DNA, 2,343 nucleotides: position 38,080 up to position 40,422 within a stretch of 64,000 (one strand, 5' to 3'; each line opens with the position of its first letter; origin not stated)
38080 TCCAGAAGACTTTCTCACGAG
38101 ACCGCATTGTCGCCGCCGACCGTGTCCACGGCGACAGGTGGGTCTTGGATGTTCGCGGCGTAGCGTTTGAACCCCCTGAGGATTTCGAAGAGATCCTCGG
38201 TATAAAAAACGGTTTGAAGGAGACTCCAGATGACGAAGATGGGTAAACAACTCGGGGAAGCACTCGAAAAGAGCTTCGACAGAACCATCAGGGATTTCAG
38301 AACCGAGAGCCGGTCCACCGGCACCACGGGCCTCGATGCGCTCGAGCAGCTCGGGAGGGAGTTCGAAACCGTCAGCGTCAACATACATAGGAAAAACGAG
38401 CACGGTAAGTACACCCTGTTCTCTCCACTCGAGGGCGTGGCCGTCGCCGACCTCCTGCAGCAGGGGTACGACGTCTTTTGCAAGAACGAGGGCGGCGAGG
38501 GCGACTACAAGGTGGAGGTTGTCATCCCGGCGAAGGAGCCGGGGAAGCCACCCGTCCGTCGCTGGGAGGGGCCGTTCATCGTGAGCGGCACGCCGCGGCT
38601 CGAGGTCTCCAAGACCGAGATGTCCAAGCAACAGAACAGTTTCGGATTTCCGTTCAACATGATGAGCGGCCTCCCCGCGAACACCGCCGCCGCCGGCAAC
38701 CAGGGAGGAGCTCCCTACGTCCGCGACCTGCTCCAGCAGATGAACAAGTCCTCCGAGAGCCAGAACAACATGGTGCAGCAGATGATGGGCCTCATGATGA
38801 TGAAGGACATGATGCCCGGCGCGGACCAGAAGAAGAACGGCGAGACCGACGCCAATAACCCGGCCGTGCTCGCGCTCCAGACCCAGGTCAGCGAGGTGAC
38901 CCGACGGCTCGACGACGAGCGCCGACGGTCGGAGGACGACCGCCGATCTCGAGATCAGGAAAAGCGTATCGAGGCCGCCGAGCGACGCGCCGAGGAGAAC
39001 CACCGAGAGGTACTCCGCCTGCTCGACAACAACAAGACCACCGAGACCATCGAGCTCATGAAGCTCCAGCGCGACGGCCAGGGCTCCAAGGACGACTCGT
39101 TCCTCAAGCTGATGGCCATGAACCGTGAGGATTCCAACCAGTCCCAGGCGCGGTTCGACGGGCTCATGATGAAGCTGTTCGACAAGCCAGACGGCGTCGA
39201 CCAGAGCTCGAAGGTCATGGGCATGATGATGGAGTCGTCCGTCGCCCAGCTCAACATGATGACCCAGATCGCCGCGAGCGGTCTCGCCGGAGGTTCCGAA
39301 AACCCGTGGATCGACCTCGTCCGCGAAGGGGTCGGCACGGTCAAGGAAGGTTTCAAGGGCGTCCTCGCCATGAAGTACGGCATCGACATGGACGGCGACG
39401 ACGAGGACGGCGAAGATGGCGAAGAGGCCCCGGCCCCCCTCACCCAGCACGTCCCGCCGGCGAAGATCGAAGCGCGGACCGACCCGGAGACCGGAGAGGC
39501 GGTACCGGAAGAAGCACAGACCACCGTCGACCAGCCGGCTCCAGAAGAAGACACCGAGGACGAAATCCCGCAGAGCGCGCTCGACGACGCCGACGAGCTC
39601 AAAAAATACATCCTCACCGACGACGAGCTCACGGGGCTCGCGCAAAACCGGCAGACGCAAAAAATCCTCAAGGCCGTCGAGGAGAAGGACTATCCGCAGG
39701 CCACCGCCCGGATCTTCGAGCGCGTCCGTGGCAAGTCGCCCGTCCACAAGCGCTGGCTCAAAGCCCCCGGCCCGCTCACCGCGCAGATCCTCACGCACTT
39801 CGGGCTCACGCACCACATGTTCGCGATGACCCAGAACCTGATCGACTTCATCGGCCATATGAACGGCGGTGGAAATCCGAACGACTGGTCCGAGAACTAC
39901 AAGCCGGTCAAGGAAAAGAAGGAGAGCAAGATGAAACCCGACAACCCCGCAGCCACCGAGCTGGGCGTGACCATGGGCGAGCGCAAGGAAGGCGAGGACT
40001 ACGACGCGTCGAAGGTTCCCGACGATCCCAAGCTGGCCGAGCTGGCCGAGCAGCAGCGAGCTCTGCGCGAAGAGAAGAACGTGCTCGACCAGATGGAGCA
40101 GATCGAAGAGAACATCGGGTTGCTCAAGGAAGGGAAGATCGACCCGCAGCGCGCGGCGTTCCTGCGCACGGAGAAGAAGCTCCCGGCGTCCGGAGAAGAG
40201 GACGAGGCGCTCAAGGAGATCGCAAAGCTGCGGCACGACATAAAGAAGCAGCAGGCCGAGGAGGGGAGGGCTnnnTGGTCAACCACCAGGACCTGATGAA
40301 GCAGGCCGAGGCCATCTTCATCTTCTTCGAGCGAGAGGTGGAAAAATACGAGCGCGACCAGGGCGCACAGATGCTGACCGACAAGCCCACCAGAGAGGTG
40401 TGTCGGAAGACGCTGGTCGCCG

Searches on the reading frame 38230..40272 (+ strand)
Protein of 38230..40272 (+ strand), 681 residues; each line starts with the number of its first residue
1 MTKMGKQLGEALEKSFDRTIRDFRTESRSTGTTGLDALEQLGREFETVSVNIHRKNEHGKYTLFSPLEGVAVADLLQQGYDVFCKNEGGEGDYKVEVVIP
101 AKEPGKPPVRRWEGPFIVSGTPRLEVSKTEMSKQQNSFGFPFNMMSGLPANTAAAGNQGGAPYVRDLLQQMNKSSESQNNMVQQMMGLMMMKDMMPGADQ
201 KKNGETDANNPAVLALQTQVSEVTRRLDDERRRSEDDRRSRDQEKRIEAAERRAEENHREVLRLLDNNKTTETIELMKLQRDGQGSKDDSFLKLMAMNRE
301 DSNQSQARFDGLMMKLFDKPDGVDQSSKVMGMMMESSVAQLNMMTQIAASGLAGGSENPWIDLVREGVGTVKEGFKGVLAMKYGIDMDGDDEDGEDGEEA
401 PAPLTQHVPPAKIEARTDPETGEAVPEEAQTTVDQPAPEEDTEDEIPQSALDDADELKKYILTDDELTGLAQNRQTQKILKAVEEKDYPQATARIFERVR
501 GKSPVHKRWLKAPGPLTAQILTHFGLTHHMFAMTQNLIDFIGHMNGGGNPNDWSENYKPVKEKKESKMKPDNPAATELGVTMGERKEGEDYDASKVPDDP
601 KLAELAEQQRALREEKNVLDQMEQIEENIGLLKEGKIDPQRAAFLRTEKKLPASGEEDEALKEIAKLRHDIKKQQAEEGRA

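Call 11: search_protein_families(library=phrogs, proteins=[window:38230-40272:+], max_evalue=0.01)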
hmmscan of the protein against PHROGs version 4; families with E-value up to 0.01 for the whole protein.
window:38230-40272:+ (681 aa): 0 families

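Call 12: search_protein_families(library=pfam, proteins=[window:38230-40272:+], max_evalue=0.01)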
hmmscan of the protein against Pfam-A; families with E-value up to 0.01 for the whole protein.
window:38230-40272:+ (681 aa): 0 families

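Call 34: search_protein_families(library=ncbifam, proteins=[window:38230-40272:+], max_evalue=0.01)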
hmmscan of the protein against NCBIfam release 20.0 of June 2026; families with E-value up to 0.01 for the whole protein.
window:38230-40272:+ (681 aa): 0 families

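Call 55: search_dna_similar(query=window:38230-40272:+, collection=phages, mode=protein, max_evalue=0.01, max_rows=10)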
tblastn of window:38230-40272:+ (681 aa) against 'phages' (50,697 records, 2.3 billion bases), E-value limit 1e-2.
No match.

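Call 86: search_solved_structures(query=A9, max_evalue=1)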
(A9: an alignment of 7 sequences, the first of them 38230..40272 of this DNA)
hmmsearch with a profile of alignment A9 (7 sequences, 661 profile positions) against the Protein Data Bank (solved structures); distinct sequences matched with E-value up to 1: 2.
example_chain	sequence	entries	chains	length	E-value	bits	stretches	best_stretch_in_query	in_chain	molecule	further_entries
1zxa_A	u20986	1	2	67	0.77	11.7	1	244-272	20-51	cGMP-dependent protein kinase 1, alpha isozyme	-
7bqc_A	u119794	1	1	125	0.96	11.3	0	230-279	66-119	NF4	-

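Call 87: search_protein_families(library=pfam, proteins=[window:38230-40272:+], max_evalue=1)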
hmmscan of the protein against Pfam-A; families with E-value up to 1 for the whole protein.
window:38230-40272:+ (681 aa): 0 families
